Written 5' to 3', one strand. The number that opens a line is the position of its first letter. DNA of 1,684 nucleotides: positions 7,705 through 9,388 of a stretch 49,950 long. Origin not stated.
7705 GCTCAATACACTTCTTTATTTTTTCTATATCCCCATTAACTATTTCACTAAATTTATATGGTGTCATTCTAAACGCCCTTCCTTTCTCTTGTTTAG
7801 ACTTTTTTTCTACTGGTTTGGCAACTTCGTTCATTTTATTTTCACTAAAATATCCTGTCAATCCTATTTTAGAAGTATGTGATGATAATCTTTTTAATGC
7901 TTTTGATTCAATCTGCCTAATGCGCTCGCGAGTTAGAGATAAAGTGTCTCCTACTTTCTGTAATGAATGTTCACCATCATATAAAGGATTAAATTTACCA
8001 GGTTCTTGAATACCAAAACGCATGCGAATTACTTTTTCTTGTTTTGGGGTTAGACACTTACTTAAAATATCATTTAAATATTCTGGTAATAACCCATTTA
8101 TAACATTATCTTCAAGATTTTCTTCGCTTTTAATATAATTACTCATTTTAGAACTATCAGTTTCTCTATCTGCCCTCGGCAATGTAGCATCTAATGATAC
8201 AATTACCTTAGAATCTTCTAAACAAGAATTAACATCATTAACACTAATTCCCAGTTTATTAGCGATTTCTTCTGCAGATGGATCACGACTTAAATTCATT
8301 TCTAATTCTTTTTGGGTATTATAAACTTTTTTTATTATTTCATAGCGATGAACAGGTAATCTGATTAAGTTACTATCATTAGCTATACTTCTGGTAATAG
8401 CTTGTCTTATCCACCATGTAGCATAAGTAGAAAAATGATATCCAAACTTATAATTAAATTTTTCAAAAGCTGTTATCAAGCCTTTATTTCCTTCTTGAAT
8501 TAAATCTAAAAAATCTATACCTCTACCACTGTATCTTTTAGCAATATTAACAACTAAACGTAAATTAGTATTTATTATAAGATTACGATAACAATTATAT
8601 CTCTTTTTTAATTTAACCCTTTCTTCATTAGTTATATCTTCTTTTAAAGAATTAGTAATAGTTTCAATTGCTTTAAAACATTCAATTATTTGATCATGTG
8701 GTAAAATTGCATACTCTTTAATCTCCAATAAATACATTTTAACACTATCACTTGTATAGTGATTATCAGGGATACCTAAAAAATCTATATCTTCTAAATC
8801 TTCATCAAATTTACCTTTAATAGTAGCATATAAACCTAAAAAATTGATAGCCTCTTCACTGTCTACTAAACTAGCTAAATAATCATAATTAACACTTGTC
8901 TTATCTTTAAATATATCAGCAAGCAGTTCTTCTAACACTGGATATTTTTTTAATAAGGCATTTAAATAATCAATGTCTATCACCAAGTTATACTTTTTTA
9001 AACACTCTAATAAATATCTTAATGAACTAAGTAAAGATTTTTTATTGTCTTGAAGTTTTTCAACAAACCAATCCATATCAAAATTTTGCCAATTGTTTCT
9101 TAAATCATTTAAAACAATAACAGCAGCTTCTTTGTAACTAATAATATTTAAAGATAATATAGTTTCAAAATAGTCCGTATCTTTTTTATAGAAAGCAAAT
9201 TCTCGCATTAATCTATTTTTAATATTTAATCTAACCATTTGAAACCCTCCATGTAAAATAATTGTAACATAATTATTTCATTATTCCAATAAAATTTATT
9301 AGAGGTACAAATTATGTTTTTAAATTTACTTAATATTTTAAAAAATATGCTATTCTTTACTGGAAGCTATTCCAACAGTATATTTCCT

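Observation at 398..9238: Tandem array of three paralogous giant sigma-70-family genes next to sigK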

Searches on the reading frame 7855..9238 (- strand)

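Call 60: search_solved_structures(query=window:7855-9238:-, max_evalue=1e-20, show_alignments=2)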
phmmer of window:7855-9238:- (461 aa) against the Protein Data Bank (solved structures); distinct sequences matched with E-value up to 1e-20: 60.
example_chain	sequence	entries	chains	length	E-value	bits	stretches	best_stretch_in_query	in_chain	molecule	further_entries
7ckq_F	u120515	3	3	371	9e-57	195.8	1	197-454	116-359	RNA polymerase sigma factor SigA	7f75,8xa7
8h3v_G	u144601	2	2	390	1.1e-56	195.5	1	159-452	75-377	RNA polymerase sigma factor SigA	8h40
8x6f_E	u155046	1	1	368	3.1e-56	194.1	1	200-454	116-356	RNA polymerase sigma factor SigA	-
9dvs_G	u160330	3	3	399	5.1e-56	193.4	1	218-452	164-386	RNA polymerase sigma factor SigA1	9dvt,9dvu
7ye1_F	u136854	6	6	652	1.1e-55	192.2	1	219-455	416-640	RNA polymerase sigma factor RpoD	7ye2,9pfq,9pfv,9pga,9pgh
8gzg_F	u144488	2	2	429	1.2e-54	188.9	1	218-452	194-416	RNA polymerase sigma factor SigA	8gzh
5tw1_F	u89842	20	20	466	3.1e-54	187.5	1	162-454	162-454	RNA polymerase sigma factor SigA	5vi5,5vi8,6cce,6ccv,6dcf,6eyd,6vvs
7kif_F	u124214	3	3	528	2.2e-53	184.6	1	162-454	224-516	RNA polymerase sigma factor SigA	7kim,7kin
5uh5_F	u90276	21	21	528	2.2e-53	184.6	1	162-454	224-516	RNA polymerase sigma factor SigA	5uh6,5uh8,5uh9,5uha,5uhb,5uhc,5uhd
6bzo_F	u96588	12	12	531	2.3e-53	184.6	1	162-454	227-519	RNA polymerase sigma factor SigA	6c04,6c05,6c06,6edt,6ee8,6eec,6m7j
9e7v_F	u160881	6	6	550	2.5e-53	184.5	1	162-454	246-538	RNA polymerase sigma factor SigA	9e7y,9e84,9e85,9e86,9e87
7l7b_F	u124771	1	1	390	3.4e-53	184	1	216-454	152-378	RNA polymerase sigma factor SigA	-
3dxj_F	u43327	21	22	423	5.8e-53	183.3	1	189-457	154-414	RNA polymerase pricipal sigma factor (RpoD); CHAIN F, P | RNA polymerase sigma factor | RNA polymerase sigma factor SigA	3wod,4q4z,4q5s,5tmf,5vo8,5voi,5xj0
1iw7_F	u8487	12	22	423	6.2e-53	183.2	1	189-457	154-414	RNA polymerase sigma-70 subunit | principal sigma factor | DNA-directed RNA polymerase sigma chain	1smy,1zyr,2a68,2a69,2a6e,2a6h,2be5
4g7h_F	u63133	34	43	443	7e-53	183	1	189-457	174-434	RNA polymerase sigma factor | DNA directed RNA polymerase sigma factor A | RNA polymerase sigma factor SigA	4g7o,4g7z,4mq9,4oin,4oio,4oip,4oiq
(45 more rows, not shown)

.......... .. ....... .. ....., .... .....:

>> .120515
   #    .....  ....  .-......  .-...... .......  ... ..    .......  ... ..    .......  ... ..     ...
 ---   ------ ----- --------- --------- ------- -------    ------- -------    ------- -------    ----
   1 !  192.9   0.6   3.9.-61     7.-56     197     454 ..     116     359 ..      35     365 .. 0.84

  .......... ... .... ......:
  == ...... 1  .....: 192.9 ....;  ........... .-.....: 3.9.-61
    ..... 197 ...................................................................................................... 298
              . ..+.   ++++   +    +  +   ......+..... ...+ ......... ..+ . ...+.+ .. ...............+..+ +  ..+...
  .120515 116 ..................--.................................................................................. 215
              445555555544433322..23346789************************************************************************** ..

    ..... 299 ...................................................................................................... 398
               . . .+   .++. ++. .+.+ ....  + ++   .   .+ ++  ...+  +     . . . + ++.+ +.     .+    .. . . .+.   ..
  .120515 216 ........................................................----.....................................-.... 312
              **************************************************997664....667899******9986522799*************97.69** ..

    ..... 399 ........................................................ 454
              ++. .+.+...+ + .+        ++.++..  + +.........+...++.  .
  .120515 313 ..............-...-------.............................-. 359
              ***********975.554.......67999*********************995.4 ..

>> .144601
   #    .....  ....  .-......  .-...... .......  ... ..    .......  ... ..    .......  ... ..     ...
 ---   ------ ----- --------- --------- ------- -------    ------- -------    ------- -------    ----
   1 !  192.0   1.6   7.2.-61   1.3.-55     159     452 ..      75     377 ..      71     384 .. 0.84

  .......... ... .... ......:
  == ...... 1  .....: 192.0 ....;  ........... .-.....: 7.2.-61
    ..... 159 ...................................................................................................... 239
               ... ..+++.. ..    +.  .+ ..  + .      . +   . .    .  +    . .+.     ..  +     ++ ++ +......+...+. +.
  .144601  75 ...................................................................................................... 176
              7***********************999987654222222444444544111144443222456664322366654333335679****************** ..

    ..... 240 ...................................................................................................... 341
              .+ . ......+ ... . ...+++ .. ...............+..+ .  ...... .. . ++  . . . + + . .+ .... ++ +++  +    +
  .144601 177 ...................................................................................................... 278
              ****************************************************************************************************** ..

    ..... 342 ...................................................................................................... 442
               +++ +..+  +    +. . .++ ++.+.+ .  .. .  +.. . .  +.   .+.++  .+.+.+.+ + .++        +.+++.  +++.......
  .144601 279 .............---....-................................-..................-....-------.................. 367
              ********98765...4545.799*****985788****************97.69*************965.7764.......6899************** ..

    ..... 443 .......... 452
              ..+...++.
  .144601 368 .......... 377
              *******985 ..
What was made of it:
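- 5780..9238 (-): Gene A, 1152 aa. Complete giant sigma: N-terminal domain, sigma 1.2-4, linker, 7 repeats, terminal domain. B. subtilis SigA is the best PDB sequence match at 195.8 bits (call 60).
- On Group 1/2 (RpoD-like) sigma: Region 1.2 of A aligns to cyanobacterial SigA from residue 159 (call 60).
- Checked: In A, region 1.2 is seen by alignment to cyanobacterial SigA from residue 159 (call 60).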

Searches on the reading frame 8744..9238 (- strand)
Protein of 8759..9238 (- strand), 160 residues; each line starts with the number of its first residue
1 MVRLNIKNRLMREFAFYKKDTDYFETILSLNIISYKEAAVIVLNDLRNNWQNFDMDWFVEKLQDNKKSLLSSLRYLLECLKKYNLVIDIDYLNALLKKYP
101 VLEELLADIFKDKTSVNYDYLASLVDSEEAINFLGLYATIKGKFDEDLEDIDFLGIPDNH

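Call 34: search_protein_families(library=pfam, proteins=[window:8759-9238:-], max_evalue=10)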
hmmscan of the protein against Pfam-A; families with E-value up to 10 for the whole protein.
window:8759-9238:- (160 aa): 1 family
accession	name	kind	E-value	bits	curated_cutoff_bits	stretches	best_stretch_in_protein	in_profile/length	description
PF23296.1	DUF7079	-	0.13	13.2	27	1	48-80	59-91/110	Domain of unknown function (DUF7079)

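Call 59: search_solved_structures(query=A6, max_evalue=10, show_alignments=1)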
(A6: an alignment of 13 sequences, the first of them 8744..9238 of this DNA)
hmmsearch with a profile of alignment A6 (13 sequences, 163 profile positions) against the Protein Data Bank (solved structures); distinct sequences matched with E-value up to 10: 17.
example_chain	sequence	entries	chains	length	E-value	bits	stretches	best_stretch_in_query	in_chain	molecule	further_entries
8gmh_B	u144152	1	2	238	0.076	15.8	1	39-128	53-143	LXG domain-containing protein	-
3skq_A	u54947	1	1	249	0.082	15.7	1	101-148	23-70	Mitochondrial distribution and morphology protein 38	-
7tj4_A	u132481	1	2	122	0.19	14.5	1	21-87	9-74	ActH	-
2jqe_A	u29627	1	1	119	0.22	14.3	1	110-156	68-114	Signal recognition 54 kDa protein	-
2p7j_A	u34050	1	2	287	0.36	13.6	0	71-137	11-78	Putative sensory box/GGDEF family protein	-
7fex_A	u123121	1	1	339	0.8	12.4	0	6-47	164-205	SLFN11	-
9spj_b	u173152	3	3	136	0.82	12.4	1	18-67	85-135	60S ribosomal protein L27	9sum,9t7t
6nz1_A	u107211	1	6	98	0.89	12.3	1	33-105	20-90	Design construct XXA_GVDQ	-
5it7_ZZ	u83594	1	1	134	1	12.1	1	18-67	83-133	KLLA0E03455p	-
3lid_A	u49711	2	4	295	1.1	12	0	71-137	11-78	Putative sensory box/GGDEF family protein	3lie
9l92_A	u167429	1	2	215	1.3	11.7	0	40-104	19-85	Ryanodine receptor 3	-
6uha_B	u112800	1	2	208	1.3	11.7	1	40-104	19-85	Ryanodine receptor 3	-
9l90_A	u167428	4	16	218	1.4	11.7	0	40-104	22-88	Ryanodine receptor 3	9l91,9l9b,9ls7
6uhb_B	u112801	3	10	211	1.4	11.6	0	40-104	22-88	Ryanodine receptor 3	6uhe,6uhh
10dq_O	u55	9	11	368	5.1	9.8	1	25-118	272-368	Inner kinetochore subunit MCM21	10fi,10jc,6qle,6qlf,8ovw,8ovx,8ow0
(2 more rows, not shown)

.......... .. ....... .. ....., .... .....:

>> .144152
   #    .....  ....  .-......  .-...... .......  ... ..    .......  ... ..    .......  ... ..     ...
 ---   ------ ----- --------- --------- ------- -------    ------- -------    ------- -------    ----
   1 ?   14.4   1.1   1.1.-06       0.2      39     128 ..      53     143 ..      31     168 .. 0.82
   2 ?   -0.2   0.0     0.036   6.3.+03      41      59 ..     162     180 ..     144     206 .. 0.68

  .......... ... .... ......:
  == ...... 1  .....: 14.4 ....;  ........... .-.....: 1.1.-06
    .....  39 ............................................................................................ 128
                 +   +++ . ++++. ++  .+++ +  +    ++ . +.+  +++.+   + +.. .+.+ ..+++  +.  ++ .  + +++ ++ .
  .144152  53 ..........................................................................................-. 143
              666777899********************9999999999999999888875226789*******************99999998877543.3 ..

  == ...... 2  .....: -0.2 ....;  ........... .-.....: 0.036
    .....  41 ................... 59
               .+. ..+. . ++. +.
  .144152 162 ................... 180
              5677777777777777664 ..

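Call 75: find_homologous_proteins(query=A6, max_evalue=0.001)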
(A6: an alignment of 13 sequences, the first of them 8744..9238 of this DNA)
Query A6 (13 sequences) (165 aa, profile of the alignment): 2 proteins with E <= 0.001 among 3814 candidates.
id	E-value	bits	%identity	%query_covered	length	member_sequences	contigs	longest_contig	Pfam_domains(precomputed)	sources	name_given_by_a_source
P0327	1.8e-38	150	69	99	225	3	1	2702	-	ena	-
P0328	1.7e-34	137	58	98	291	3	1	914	PF04542.21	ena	-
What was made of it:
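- Tried and rejected: It did not even return known members, so it was uninformative (call 75).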
